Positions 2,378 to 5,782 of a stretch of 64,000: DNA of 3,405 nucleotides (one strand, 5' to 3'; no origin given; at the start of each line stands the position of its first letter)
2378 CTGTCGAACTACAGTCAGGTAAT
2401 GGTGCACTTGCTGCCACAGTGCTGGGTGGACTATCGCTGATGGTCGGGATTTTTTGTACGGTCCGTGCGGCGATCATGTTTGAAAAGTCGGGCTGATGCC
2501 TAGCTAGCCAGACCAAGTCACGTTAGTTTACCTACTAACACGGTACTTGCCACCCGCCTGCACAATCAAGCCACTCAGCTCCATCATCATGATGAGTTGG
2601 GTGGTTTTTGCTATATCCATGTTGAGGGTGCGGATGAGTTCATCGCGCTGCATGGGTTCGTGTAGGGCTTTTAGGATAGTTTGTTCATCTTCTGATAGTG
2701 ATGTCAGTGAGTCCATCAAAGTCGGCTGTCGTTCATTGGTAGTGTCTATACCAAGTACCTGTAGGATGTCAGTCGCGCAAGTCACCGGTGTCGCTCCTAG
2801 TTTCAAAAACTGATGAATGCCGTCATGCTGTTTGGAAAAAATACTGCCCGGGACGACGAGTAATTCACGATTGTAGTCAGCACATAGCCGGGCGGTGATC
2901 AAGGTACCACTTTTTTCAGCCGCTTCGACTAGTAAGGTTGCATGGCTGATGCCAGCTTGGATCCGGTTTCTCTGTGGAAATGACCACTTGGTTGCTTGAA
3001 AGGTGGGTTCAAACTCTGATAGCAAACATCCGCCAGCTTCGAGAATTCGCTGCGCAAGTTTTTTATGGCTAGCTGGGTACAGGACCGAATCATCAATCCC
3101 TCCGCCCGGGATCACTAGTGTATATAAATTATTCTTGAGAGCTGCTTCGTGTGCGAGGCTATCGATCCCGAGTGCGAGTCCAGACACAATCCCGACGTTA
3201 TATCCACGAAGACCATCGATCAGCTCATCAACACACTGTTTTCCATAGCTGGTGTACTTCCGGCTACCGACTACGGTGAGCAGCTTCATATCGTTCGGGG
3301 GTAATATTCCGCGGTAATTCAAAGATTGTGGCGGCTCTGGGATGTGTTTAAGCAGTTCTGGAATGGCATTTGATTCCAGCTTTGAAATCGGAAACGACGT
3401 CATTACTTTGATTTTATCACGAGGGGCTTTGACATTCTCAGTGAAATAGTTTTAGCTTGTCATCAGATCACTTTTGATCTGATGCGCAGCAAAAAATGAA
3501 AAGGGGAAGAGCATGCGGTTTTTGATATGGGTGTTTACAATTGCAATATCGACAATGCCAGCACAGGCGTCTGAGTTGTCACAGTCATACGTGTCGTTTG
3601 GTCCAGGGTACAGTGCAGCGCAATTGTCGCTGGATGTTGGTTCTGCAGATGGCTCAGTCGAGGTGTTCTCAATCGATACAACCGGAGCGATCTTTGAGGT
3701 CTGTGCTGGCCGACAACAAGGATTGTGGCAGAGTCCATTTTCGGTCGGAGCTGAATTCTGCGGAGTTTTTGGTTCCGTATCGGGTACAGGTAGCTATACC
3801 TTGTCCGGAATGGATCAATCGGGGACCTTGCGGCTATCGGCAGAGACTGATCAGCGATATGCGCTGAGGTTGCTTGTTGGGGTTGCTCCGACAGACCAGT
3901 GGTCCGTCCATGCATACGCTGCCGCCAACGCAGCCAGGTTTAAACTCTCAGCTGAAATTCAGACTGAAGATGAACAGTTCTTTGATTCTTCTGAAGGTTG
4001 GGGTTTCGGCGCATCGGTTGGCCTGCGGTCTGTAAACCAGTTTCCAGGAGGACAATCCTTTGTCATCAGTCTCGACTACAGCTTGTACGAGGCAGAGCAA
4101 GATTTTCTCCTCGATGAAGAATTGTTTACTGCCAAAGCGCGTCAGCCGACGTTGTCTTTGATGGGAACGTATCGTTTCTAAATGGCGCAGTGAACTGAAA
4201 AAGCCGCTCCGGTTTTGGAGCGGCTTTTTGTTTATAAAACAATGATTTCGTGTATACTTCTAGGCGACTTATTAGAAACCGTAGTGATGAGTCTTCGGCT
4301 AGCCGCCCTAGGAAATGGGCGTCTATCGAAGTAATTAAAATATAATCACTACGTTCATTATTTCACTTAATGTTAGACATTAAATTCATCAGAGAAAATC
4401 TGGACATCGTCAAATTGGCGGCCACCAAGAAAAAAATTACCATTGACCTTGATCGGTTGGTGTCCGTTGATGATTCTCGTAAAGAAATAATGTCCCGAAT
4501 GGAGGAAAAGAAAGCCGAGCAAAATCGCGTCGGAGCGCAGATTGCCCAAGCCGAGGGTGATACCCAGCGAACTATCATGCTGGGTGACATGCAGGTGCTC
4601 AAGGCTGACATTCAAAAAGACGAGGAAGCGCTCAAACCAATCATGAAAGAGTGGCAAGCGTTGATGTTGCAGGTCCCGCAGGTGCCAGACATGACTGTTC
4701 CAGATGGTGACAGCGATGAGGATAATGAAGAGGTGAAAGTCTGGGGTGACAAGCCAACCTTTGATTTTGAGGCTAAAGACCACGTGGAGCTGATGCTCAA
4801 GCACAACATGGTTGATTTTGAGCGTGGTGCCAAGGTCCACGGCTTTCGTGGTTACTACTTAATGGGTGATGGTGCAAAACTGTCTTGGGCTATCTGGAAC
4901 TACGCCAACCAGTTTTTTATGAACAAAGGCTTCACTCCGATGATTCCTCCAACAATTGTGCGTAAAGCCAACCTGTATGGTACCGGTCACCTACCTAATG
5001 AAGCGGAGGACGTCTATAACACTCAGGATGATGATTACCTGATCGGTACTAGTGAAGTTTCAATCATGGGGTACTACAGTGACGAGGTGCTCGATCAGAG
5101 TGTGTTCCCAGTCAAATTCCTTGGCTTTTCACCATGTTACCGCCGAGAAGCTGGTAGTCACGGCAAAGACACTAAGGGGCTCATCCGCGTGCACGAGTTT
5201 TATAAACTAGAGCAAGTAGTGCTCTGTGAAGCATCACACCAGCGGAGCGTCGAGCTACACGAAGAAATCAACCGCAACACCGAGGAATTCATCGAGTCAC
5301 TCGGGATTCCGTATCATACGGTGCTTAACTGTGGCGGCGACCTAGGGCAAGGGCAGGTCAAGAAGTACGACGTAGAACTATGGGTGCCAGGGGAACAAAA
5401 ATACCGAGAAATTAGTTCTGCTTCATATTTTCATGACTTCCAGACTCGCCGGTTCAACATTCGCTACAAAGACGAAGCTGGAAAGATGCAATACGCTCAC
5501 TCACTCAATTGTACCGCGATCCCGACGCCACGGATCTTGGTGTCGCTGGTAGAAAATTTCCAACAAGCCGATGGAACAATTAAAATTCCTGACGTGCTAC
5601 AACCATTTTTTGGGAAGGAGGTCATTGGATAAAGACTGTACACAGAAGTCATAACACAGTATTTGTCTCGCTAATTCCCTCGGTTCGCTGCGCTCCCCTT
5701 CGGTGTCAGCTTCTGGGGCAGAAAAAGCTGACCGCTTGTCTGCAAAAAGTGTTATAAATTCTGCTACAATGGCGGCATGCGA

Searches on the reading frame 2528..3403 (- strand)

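Call 83: search_protein_families(library=pfam, proteins=[window:2528-3403:-], max_evalue=0.0001)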
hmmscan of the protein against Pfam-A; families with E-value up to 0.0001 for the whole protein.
window:2528-3403:- (291 aa): 2 families
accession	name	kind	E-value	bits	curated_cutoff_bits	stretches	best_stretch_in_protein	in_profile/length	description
PF02481.21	DNA_processg_A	-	5.2e-62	209.2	29.6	1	9-208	12-211/212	DNA recombination-mediator protein A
PF17782.7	DprA_WH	-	4.2e-09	36.7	22.9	1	232-286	6-61/61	DprA winged helix domain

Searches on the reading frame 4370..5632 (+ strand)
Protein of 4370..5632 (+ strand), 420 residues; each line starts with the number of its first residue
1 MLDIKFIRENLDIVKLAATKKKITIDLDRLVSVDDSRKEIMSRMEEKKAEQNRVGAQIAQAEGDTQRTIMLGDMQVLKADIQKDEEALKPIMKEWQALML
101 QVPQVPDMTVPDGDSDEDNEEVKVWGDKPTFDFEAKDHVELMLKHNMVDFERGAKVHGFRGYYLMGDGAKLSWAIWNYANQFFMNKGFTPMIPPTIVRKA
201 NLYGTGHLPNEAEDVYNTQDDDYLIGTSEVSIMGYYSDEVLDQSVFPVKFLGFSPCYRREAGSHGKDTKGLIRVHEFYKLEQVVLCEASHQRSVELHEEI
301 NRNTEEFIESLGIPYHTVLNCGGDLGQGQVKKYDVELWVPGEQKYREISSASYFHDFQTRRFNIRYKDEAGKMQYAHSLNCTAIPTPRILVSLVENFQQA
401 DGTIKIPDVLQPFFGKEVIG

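Call 83: search_protein_families(library=pfam, proteins=[window:4370-5632:+], max_evalue=0.0001)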
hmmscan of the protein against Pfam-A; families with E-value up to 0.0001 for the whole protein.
window:4370-5632:+ (420 aa): 2 families
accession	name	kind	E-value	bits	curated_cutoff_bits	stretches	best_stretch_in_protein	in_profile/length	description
PF00587.30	tRNA-synt_2b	-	6.3e-32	111.5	29.3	1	219-396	8-178/179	tRNA synthetase class II core domain (G, H, P, S and T)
PF02403.27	Seryl_tRNA_N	-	1e-18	68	28.2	1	1-106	1-108/108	Seryl-tRNA synthetase N-terminal domain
